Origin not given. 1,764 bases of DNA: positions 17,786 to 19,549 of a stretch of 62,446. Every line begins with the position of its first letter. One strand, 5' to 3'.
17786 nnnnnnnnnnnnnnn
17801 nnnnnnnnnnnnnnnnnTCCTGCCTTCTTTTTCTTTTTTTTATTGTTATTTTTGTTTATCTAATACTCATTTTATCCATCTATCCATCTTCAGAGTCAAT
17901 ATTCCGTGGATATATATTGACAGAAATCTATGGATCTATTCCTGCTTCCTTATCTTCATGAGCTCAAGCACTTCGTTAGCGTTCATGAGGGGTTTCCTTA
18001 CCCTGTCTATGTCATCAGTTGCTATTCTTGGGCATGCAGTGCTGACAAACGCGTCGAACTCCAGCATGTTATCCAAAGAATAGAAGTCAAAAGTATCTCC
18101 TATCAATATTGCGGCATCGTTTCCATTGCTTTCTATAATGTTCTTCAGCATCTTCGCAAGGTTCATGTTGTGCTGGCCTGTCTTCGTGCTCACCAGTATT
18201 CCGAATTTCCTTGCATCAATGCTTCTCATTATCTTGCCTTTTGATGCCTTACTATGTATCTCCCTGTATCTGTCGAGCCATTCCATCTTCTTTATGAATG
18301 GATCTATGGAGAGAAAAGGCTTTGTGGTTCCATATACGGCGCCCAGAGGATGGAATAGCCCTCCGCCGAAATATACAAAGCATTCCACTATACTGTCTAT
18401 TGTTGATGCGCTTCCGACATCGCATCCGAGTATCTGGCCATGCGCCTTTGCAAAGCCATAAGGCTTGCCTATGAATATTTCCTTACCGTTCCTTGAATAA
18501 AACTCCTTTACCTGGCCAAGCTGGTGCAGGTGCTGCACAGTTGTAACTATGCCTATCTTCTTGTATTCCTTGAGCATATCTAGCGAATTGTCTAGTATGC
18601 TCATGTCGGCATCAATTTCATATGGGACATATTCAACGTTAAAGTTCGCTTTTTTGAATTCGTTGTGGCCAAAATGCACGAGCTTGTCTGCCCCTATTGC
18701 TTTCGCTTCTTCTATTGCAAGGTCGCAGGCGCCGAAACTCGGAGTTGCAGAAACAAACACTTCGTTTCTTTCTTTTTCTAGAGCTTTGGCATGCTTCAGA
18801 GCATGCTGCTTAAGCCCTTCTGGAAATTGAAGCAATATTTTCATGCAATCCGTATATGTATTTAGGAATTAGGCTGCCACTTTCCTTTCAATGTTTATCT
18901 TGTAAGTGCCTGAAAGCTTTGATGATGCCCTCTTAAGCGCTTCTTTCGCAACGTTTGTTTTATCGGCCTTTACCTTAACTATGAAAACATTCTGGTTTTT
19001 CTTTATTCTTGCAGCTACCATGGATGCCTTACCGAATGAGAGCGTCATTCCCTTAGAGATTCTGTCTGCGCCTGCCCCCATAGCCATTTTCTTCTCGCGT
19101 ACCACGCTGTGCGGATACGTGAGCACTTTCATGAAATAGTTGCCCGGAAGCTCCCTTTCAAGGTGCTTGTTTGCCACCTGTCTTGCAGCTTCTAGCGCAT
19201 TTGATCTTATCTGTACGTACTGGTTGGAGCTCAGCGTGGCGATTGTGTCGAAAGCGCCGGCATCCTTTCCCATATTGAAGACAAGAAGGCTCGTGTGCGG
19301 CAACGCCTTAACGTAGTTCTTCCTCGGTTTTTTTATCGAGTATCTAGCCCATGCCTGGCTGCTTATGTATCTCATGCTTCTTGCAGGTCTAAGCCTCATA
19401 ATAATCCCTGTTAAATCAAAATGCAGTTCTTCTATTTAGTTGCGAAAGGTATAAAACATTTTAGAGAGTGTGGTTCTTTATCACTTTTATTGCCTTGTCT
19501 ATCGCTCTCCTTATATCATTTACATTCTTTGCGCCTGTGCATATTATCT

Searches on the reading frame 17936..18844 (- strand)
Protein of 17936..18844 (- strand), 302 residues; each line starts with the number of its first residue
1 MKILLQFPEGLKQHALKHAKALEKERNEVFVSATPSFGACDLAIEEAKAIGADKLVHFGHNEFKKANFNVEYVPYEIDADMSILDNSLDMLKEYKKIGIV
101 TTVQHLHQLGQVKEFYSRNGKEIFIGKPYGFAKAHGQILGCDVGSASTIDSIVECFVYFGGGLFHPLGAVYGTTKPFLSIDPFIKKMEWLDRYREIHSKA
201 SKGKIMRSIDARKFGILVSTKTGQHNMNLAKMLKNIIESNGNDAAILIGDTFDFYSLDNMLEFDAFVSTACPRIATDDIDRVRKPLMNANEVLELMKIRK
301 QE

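Call 4: search_protein_families(library=pfam, proteins=[window:17936-18844:-], max_evalue=0.01)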
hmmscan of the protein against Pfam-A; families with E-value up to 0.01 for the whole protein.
window:17936-18844:- (302 aa): 1 family
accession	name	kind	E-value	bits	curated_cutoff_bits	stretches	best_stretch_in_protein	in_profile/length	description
PF01866.22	Diphthamide_syn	-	2.9e-65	221.1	33.2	1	7-297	1-293/302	Putative diphthamide synthesis protein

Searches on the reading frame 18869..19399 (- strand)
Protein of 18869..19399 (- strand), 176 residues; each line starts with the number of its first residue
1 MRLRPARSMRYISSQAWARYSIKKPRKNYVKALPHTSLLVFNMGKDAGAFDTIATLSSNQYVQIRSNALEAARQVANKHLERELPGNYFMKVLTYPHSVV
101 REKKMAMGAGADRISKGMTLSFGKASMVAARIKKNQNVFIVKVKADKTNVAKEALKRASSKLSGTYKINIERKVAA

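Call 4: search_protein_families(library=pfam, proteins=[window:18869-19399:-], max_evalue=0.01)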
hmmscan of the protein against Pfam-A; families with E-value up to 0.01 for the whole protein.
window:18869-19399:- (176 aa): 1 family
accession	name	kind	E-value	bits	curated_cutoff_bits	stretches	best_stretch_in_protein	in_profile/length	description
PF00252.24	Ribosomal_L16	-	4.9e-24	85.2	27.9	1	21-168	5-131/132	Ribosomal protein L16p/L10e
